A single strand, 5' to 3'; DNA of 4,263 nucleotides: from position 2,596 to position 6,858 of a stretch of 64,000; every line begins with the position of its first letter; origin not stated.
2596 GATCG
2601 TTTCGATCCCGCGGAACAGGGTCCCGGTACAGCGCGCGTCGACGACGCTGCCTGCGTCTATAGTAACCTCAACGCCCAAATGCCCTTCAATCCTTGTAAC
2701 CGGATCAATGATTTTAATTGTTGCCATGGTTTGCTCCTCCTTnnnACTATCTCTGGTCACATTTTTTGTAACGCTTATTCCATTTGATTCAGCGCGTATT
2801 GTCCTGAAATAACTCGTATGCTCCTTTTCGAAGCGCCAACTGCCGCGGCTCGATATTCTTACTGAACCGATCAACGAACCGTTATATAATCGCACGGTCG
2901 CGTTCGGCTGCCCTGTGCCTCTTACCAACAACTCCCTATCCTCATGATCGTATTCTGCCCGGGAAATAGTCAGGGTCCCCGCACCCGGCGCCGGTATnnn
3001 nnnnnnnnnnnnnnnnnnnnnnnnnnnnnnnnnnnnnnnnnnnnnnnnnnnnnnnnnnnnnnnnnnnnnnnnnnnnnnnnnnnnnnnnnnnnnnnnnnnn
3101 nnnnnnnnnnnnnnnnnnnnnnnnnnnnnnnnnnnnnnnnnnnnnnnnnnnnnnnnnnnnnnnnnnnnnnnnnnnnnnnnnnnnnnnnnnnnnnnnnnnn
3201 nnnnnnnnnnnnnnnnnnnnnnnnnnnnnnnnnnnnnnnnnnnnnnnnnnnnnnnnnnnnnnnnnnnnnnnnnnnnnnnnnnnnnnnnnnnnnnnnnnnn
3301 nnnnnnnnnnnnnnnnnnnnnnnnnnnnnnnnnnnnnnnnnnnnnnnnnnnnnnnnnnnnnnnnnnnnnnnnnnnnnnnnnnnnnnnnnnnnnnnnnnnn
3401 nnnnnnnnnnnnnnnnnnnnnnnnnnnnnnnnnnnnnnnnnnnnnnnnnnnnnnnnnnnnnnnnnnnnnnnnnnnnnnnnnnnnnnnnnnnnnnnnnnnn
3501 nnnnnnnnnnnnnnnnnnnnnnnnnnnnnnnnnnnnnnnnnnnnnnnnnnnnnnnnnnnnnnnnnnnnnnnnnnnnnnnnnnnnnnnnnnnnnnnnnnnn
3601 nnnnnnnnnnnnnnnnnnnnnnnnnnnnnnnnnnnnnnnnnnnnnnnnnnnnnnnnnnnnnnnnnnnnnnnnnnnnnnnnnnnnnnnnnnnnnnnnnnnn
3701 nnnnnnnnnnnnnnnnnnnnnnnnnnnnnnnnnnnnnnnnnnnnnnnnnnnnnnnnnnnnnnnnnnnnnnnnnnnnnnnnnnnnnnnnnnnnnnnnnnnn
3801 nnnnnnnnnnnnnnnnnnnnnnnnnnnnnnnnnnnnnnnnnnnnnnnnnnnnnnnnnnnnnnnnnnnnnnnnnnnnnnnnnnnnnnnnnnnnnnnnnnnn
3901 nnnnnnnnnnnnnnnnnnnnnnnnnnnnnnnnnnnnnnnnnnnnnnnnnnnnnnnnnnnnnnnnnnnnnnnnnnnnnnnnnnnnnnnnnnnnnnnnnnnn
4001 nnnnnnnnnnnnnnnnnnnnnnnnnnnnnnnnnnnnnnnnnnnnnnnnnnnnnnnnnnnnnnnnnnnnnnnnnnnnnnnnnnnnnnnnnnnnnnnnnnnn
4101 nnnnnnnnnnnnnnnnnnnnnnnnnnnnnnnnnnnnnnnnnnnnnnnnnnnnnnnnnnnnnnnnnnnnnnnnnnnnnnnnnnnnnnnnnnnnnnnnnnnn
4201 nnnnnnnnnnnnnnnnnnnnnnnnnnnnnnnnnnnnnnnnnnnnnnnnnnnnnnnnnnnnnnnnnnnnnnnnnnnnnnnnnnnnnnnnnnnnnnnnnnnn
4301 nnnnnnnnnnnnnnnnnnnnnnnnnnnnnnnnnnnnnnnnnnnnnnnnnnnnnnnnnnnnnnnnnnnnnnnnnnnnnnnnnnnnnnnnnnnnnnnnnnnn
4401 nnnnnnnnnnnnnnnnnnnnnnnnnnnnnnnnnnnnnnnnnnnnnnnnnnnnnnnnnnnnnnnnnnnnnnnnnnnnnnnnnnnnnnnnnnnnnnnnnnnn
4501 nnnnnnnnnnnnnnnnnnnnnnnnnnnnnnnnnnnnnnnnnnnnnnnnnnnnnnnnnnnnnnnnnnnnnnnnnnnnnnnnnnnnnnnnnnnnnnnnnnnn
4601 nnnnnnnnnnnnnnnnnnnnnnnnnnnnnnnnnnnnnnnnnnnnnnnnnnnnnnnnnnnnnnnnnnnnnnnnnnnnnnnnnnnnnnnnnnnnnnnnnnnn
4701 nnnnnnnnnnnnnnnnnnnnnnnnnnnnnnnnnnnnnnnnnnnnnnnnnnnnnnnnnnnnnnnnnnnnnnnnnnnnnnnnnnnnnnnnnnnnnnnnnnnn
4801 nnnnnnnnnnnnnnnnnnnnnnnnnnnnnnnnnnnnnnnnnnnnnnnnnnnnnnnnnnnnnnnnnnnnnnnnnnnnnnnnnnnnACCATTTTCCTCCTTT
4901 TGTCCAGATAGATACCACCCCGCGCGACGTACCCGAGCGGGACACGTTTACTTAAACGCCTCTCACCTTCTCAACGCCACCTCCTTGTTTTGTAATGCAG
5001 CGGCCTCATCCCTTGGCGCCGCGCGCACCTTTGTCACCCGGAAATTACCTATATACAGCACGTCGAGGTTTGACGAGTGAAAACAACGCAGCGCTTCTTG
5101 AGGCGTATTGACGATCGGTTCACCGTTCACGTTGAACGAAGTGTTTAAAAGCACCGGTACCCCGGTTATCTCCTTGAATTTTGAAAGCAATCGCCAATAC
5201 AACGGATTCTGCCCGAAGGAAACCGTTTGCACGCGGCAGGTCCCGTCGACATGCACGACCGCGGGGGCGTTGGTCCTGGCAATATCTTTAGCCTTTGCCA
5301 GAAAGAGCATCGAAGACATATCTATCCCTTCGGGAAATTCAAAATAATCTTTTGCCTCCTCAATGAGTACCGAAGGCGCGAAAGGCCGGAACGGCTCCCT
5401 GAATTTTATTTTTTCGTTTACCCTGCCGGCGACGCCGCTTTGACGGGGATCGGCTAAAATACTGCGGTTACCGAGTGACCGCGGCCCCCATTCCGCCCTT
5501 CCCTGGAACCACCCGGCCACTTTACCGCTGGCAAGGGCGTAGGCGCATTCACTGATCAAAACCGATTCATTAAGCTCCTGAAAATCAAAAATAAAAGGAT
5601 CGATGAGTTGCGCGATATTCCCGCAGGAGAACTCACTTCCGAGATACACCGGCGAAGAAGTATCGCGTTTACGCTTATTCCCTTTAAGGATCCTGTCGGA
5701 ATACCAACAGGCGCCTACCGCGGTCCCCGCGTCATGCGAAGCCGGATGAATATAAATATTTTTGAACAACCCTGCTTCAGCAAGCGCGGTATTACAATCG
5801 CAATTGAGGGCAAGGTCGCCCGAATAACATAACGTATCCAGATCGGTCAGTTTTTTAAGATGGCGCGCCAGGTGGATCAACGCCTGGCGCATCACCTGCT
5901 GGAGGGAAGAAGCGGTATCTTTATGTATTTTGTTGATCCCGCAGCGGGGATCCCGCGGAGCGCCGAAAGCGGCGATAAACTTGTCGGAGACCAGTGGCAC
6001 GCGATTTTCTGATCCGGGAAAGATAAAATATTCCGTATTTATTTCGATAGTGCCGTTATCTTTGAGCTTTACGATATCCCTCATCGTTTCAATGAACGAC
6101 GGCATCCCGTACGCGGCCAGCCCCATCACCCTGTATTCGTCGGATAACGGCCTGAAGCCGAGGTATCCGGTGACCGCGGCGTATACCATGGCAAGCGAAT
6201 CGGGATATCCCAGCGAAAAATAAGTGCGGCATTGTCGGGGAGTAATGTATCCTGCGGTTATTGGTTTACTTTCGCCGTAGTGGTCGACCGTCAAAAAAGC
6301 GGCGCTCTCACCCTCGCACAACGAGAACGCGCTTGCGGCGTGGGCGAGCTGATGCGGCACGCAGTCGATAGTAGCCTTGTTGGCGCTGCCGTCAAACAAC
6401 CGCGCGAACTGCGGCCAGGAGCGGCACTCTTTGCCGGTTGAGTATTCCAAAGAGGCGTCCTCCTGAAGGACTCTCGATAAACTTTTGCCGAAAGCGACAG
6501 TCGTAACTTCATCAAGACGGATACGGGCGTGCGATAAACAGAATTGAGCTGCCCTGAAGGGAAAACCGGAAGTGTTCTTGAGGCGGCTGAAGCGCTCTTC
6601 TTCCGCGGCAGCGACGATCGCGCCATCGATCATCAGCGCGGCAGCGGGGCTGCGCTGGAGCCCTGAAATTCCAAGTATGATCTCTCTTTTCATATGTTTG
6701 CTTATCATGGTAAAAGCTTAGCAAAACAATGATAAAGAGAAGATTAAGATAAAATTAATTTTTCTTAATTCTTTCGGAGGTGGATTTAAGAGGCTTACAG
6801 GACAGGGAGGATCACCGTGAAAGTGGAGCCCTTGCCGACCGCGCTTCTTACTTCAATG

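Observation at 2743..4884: [NiFe] hydrogenase small subunit with a 350-aa Ig-like triple-repeat extension; operon lacks a cytochrome b anchor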

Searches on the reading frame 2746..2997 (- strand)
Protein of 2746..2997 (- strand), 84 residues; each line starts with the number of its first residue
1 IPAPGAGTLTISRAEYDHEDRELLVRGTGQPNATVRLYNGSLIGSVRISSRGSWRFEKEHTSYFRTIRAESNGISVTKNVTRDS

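Call 39: predict_structure(alignment_id=A2)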
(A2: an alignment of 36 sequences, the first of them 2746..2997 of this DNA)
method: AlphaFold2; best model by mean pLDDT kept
length: 84 residues; sequences in the alignment: 36
mean_pLDDT: 90.2   pTM: 0.77
mean pLDDT of the five models: 90.2, 90.1, 89.3, 88.6, 87.4
residues with pLDDT >= 90: 69; 70-90: 7; 50-70: 4; < 50: 4
segments of 3 or more residues with pLDDT < 50: none
pLDDT, mean of each block of 10 residues (from residue 1): 64 94 95 95 95 94 93 95 80
secondary structure, 60 per line:
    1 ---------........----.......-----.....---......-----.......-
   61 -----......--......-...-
elements in order: E10-17 E22-28 E34-38 E42-47 E53-59 E66-71 E74-79 E81-83

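Call 41: fold_search(model_id=the predicted structure, library=pdb)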
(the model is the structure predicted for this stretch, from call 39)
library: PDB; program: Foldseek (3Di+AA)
matches with E <= 10: 1215; with E <= 0.001: 0
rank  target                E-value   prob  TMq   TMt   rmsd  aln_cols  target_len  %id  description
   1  7kmm_A                2.5e-03  1.00  0.61  0.14   2.9        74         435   20  Crystal structure of XAC1771, a novel carbohydrate acetylesterase from Xanthomonas citri (released 2021-05-26)
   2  7kmm_B                3.9e-03  1.00  0.61  0.14   2.8        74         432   20  Crystal structure of XAC1771, a novel carbohydrate acetylesterase from Xanthomonas citri (released 2021-05-26)
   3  5fce_B                1.1e-02  1.00  0.47  0.38   5.0       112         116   10  The crystal structure of the ligand binding region of Serine-glutamate repeat protein A (SgrA) of Enterococcus faecium (released 2016-07-06)
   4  9h4u_A                1.2e-02  1.00  0.66  0.11   3.3        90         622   14  Deacetylase FI8 utilizes unconventional variant of a catalytic triad: the diluted triad (released 2025-08-27)
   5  2yn3_D                1.3e-02  1.00  0.64  0.29   3.3        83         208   10  Structural insight into the giant calcium-binding adhesin SiiE: implications for the adhesion of Salmonella enterica t (released 2013-04-03)
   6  7ptp_A                1.3e-02  1.00  0.61  0.09   5.1       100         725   15  In-situ structure of pentameric S-layer protein (released 2021-12-15)
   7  5fce_A                1.4e-02  1.00  0.47  0.38   5.1       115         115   10  The crystal structure of the ligand binding region of Serine-glutamate repeat protein A (SgrA) of Enterococcus faecium (released 2016-07-06)
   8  2yn3_C                1.7e-02  1.00  0.59  0.20   3.1        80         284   10  Structural insight into the giant calcium-binding adhesin SiiE: implications for the adhesion of Salmonella enterica t (released 2013-04-03)
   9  9ega_A                1.8e-02  1.00  0.59  0.10   3.2        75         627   16  Crystal Structure of a CE20 carbohydrate acetylesterase from Pedobacter psychrotolerans (PpCE20_II), with ancillary do (released 2025-08-13)
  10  9ega_B                1.8e-02  1.00  0.58  0.10   3.2        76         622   17  Crystal Structure of a CE20 carbohydrate acetylesterase from Pedobacter psychrotolerans (PpCE20_II), with ancillary do (released 2025-08-13)
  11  2yn5_A                2.0e-02  1.00  0.60  0.21   3.2        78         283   12  Structural insight into the giant calcium-binding adhesin SiiE: implications for the adhesion of Salmonella enterica t (released 2013-04-03)
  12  7e1y_A                2.2e-02  0.95  0.39  0.10   6.5        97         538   15  Staphylothermus marinus amylopullulanase -SmApu (released 2022-02-09)
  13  8pmu                  2.3e-02  1.00  0.54  0.18   4.7       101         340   15  Crystal structure of the HC7 apo form (released 2024-03-06)
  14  8f9p_A                2.8e-02  1.00  0.58  0.13   4.5        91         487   15  Dog sialic acid esterase (SIAE) inactive mutant S128A (released 2024-05-29)
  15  3tp4_A                3.0e-02  0.96  0.41  0.12   5.8        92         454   16  Crystal Structure of engineered protein at the resolution 1.98A, Northeast Structural Genomics Consortium Target OR128 (released 2011-10-05)
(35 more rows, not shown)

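Call 57: search_protein_representatives(alignment_id=A3)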
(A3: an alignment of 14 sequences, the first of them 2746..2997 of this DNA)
Query: 14 sequences, 83 profile positions. Proteins with E-value up to 0.001 (for the whole library): 3673; up to 1e-10: 1407; up to 1e-30: 270. The best 150 are listed.
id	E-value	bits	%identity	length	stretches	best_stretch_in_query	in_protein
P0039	1.9e-195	649.5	-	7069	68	18-72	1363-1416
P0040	3.5e-179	597.4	-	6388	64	18-80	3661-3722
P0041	8.4e-161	538.5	-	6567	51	19-58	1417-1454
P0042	1.2e-151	509.1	-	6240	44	10-58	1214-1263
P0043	1.4e-142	480.1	-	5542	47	19-61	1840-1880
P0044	2.2e-137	463.4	-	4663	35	19-56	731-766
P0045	6.2e-111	378.7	-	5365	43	15-58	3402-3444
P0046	1.6e-109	374.2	-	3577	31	19-57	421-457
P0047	7.8e-108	368.8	-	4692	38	19-71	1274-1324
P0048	4.1e-100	344.0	-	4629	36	19-70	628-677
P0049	1.9e-98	338.7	-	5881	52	21-75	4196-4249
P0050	2.5e-96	331.9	-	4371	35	19-55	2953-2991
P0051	9.0e-95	326.9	-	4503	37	20-77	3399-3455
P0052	7.1e-94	324.0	-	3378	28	19-57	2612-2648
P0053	3.9e-93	321.7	-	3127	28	19-60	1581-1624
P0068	4.6e-79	276.6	-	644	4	3-81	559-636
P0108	1.3e-60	217.4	-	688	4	2-82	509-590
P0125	1.1e-52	192.0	-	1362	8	5-71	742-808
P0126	1.7e-52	191.5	-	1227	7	5-81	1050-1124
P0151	1.9e-45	168.8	-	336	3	5-81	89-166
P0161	3.1e-44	165.0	-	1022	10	17-56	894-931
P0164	5.3e-44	164.2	-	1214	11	17-79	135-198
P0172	2.3e-42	159.0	-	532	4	4-82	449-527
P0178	1.6e-41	156.2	-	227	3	4-82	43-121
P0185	1.1e-40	153.6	-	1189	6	18-81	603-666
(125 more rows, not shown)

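Call 58: search_protein_families(library=pfam, proteins=[P0068, P0108, P0172, P0151, P0178, P0185, P0125, P0126, P0164, P0161], max_evalue=0.0001)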
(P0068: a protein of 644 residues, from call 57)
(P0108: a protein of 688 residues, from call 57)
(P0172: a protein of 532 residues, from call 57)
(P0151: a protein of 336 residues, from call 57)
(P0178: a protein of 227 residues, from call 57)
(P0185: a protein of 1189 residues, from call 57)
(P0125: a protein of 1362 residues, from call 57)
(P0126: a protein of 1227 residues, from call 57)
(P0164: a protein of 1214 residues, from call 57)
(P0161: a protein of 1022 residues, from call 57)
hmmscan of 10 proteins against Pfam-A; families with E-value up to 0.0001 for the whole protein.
P0068 (644 aa): 3 families
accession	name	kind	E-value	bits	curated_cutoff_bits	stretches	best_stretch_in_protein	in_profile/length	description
PF01058.29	Oxidored_q6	-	3.2e-22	79.1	27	1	51-202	1-128/128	NADH ubiquinone oxidoreductase, 20 Kd subunit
PF14720.11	NiFe_hyd_SSU_C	-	5.4e-21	75.2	27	1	225-298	3-80/80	NiFe/NiFeSe hydrogenase small subunit C-terminal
PF17936.7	Big_6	-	2.3e-12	47.4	27.6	0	487-529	13-54/83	Bacterial Ig domain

P0108 (688 aa): 4 families
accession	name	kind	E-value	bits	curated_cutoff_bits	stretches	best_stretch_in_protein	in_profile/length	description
PF11617.13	Cu-binding_MopE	-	6.8e-16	58.7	27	2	208-237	1-29/30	Putative metal-binding motif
PF18911.6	PKD_4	-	5.7e-13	49.2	27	1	102-166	10-72/85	PKD domain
PF00801.26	PKD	-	2.7e-10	40.5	23.5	1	104-167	9-70/80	PKD domain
PF17936.7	Big_6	-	9.5e-09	35.8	27.6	0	429-475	13-57/83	Bacterial Ig domain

P0172 (532 aa): 2 families
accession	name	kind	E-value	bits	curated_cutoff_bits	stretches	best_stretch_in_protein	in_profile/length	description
PF00082.27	Peptidase_S8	-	5e-22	79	21.8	1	1-103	150-270/288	Subtilase family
PF17936.7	Big_6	-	8.9e-14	51.9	27.6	0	334-392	14-71/83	Bacterial Ig domain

P0151 (336 aa): 1 family
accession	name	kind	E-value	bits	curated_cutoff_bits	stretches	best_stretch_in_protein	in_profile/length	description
PF03793.24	PASTA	-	3.9e-13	49.6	23.2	1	178-241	1-64/64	PASTA domain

P0178 (227 aa): 1 family
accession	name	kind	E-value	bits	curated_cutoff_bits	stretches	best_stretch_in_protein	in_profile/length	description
PF17936.7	Big_6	-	6.7e-12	45.9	27.6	1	151-213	11-73/83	Bacterial Ig domain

P0185 (1189 aa): 1 family
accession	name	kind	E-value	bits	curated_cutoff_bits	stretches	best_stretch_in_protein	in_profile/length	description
PF00082.27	Peptidase_S8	-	3.2e-47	161.7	21.8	1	344-569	41-274/288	Subtilase family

P0125 (1362 aa): 2 families
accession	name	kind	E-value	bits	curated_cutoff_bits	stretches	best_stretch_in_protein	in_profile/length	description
PF00082.27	Peptidase_S8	-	1.9e-46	159.1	21.8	1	307-529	39-276/288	Subtilase family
PF17936.7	Big_6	-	2.2e-09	37.9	27.6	0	752-792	12-51/83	Bacterial Ig domain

P0126 (1227 aa): 2 families
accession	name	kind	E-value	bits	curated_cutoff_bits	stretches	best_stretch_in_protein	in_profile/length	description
PF00082.27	Peptidase_S8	-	1.5e-46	159.5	21.8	1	302-564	3-273/288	Subtilase family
PF17936.7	Big_6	-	4.2e-12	46.6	27.6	0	1147-1194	13-57/83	Bacterial Ig domain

P0164 (1214 aa): 15 families
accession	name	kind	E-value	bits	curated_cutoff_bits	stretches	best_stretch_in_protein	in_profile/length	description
PF17936.7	Big_6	-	4.2e-72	238.8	27.6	4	134-201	13-79/83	Bacterial Ig domain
PF19077.6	Big_13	-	5.7e-34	117.1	27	1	502-579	20-100/102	Bacterial Ig-like domain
PF18582.6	HZS_alpha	-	1.1e-32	112.9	26.6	0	509-574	20-81/98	Hydrazine synthase alpha subunit middle domain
PF16640.11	Big_3_5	-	1.3e-18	67.8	35.5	0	503-580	6-88/88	Bacterial Ig-like domain (group 3)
PF10648.15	Gmad2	-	6e-15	55.8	25.7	0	712-755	40-85/86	Immunoglobulin-like domain of bacterial spore germination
PF08329.16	ChitinaseA_N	-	1.6e-14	54.1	21.2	0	516-579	48-107/133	Chitinase A, N-terminal domain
PF04234.18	CopC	-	1.4e-11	45.7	23.3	0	513-571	26-86/92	CopC domain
PF23265.1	Ig-like_KY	-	1.6e-11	44.9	27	0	516-592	56-129/129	KY-like, immunoglobulin-like domain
PF07495.19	Y_Y_Y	-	1.7e-11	44.3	26.6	0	176-204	36-63/65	Y_Y_Y domain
PF14347.11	DUF4399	-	1.8e-10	41.5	28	0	551-579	59-90/91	Domain of unknown function (DUF4399)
PF17964.7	Big_10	-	1.1e-07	32.7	22.9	0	154-205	29-82/164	Bacterial Ig domain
PF13115.11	YtkA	-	1.7e-07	32.2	25.9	0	434-461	59-84/85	YtkA-like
PF15418.12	DUF4625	-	5e-07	30.5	27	0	269-287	104-122/131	Domain of unknown function (DUF4625)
PF16990.11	CBM_35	-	5.3e-05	23.9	28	0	715-759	34-76/121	Carbohydrate binding module (family 35)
PF24312.1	Ig-like_POM152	-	6.8e-05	23.6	27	0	918-953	14-48/89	Nucleoporin POM152, Ig-like domain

P0161 (1022 aa): 5 families
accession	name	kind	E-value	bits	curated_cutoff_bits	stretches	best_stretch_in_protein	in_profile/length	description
PF17936.7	Big_6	-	6e-48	161.4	27.6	5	796-842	6-53/83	Bacterial Ig domain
PF16640.11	Big_3_5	-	1.2e-14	55.1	35.5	0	342-411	14-82/88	Bacterial Ig-like domain (group 3)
PF09136.16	Glucodextran_B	-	9.4e-10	38.7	27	0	253-317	13-73/83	Glucodextranase, domain B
PF18582.6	HZS_alpha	-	2.3e-08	34.9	26.6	0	630-686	25-77/98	Hydrazine synthase alpha subunit middle domain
PF17964.7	Big_10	-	4.4e-05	24.2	22.9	0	545-596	22-73/164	Bacterial Ig domain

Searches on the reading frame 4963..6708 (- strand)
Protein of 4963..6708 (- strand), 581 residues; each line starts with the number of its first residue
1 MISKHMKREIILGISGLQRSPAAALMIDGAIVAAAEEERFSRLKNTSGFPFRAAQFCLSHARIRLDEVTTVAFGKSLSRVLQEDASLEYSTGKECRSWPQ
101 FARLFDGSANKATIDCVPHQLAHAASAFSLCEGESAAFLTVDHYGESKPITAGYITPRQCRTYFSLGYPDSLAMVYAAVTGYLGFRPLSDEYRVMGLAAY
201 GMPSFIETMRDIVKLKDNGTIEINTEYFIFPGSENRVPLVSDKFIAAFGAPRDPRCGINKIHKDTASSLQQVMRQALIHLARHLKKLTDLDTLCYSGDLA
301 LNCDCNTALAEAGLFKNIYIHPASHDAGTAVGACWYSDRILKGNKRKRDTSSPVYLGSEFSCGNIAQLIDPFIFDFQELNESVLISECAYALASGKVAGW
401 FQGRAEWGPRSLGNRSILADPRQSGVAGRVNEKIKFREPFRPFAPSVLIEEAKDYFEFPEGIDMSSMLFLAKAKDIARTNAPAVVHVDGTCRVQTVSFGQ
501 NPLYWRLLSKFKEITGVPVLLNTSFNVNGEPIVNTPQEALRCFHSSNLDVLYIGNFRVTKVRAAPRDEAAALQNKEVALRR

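Call 6: search_protein_families(library=pfam, proteins=[window:4963-6708:-], max_evalue=0.01)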
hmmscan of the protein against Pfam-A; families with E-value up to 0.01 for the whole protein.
window:4963-6708:- (581 aa): 2 families
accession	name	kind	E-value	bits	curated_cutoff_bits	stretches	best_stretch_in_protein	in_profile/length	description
PF16861.10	Carbam_trans_C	-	2.8e-67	226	27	1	390-560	2-170/170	Carbamoyltransferase C-terminus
PF02543.21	Carbam_trans_N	-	9.4e-38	130.9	24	1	113-334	126-345/346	Carbamoyltransferase N-terminus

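Call 7: search_protein_families(library=ncbifam, proteins=[window:4963-6708:-], max_evalue=0.01)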
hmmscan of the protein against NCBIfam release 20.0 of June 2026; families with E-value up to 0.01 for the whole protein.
window:4963-6708:- (581 aa): 1 family
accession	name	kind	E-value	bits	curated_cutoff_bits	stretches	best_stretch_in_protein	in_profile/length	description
NF041651.1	nodul_NodU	equivalog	2.7e-39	135.4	1000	1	277-532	285-529/556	nodulation protein NodU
